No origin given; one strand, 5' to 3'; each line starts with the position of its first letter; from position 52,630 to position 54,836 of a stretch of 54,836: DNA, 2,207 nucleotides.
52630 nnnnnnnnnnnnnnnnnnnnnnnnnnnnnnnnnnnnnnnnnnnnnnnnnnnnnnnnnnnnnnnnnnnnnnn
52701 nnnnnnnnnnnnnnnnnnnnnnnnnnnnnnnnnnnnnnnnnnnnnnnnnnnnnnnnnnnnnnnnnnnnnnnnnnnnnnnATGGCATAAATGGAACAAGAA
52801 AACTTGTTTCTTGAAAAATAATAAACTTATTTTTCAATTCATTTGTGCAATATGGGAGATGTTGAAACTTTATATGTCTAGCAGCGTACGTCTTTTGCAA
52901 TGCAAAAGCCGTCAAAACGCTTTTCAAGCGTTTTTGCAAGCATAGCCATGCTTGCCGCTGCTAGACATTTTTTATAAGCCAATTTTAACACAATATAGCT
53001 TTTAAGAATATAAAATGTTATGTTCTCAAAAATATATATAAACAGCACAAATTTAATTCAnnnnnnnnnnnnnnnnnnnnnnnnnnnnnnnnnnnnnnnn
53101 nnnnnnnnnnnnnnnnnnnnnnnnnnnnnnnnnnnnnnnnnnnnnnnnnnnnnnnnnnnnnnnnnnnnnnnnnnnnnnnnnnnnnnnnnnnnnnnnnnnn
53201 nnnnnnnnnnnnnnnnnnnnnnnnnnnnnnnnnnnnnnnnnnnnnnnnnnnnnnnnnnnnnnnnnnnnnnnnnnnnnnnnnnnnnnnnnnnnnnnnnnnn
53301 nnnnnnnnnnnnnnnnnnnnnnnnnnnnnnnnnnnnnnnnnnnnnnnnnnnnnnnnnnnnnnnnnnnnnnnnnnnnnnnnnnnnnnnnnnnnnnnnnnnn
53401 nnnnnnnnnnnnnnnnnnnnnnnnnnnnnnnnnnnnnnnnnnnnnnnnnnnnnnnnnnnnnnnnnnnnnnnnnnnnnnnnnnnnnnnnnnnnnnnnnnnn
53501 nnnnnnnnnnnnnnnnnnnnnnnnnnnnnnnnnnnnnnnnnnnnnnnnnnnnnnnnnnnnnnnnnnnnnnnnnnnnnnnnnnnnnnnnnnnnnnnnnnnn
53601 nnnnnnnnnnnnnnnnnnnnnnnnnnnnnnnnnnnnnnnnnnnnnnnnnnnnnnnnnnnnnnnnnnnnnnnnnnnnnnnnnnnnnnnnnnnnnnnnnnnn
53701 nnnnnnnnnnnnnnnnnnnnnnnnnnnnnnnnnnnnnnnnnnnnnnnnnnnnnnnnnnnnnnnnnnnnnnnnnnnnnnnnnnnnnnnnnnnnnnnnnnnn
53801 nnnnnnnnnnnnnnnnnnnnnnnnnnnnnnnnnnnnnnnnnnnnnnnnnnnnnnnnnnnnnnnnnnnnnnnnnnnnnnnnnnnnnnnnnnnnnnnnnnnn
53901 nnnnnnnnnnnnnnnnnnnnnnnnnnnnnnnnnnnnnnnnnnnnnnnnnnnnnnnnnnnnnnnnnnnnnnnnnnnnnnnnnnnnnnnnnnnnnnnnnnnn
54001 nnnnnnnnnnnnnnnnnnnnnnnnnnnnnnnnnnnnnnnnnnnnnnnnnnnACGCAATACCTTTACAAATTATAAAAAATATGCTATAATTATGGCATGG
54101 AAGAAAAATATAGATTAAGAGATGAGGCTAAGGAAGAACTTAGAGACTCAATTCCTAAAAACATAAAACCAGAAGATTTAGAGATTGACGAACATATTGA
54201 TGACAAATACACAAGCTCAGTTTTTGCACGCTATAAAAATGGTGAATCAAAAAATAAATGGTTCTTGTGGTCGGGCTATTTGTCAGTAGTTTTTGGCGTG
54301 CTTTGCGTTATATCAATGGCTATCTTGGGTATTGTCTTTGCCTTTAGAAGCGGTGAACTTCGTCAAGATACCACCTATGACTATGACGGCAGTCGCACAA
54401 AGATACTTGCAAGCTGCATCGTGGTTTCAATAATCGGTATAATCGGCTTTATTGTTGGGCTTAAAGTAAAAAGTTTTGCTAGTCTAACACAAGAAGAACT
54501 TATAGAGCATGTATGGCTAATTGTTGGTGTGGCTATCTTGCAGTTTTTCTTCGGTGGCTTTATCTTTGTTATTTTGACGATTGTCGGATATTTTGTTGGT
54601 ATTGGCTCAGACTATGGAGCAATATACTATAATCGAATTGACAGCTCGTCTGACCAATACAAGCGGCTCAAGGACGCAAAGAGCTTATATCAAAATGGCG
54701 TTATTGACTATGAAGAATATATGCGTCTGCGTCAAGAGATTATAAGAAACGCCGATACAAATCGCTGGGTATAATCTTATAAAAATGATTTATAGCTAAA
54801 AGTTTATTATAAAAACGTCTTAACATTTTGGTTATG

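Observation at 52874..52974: Cloverleaf module, copy C, between the LtaS-family gene and alr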

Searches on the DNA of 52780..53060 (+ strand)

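Call 12: search_rna_families(source=window, start=52780, end=53060, threshold=evalue, max_evalue=10)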
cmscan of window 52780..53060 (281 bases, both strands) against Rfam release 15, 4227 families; matches with E-value up to 10: 8.
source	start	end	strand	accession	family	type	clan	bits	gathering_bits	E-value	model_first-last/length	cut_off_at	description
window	52865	53024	+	RF02515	AfaR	Gene; sRNA;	-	25.9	100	0.0097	1-234/234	no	AfaR small RNA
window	52782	52841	-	RF04343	Plastid-psbA-2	Cis-reg;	CL00153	22.7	55.8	0.038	1-60/60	no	Plastid-psbA-2 3UTR RNA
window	52889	53041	-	RF01504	Afu_254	Gene; sRNA;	-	20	60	0.35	1-158/158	no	A. fumigatus sRNA Afu_254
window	52789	52925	-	RF01454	RCNMV_5UTR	Cis-reg;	-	17.3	75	0.72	1-123/123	no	5'UTR enhancer element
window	52857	52957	-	RF00411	SNORA9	Gene; snRNA; snoRNA; HACA-box;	CL00027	16.5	85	0.36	1-133/133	no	Small nucleolar RNA SNORA9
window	52919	53011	-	RF01654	ceN82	Gene; snRNA; snoRNA; HACA-box;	-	15.8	80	4.3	1-135/135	no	Caenorhabditis snoRNA ceN82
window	52780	52850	-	RF00994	mir-1255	Gene; miRNA;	-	12.9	63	9.6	1-67/67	no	mir-1255 microRNA precursor family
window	52935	52964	-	RF02202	UCA1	Gene; lncRNA;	-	11.2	80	2.1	45-75/75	no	Urothelial cancer associated 1 conserved region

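Call 53: search_dna_similar(query=window:52860-52985:+, collection=phages, mode=distant, max_evalue=0.01, max_rows=10)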
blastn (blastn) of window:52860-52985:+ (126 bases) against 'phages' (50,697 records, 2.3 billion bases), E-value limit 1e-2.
No match.

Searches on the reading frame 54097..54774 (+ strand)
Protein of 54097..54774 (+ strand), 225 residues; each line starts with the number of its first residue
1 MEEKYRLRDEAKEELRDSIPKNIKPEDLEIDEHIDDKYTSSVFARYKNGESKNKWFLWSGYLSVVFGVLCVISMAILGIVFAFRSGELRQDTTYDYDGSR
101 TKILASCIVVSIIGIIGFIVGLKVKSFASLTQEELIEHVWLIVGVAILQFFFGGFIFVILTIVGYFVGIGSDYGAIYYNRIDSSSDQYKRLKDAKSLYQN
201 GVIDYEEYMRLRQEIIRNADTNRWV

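Call 13: search_protein_families(library=pfam, proteins=[window:54097-54774:+])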
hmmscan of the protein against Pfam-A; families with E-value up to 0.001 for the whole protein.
window:54097-54774:+ (225 aa): 0 families

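Call 55: find_encoding_contigs(protein=window:54097-54774:+, flank=10000, max_places=4)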
Protein window:54097-54774:+ (225 aa): 1 contig read that carries it; 1 place shown.
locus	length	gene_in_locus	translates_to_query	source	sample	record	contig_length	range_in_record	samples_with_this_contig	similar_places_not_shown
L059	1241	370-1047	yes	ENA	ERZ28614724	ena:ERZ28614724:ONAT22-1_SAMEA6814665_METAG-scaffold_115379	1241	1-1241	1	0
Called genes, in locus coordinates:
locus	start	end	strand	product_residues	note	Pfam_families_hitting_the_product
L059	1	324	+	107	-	?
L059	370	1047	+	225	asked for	-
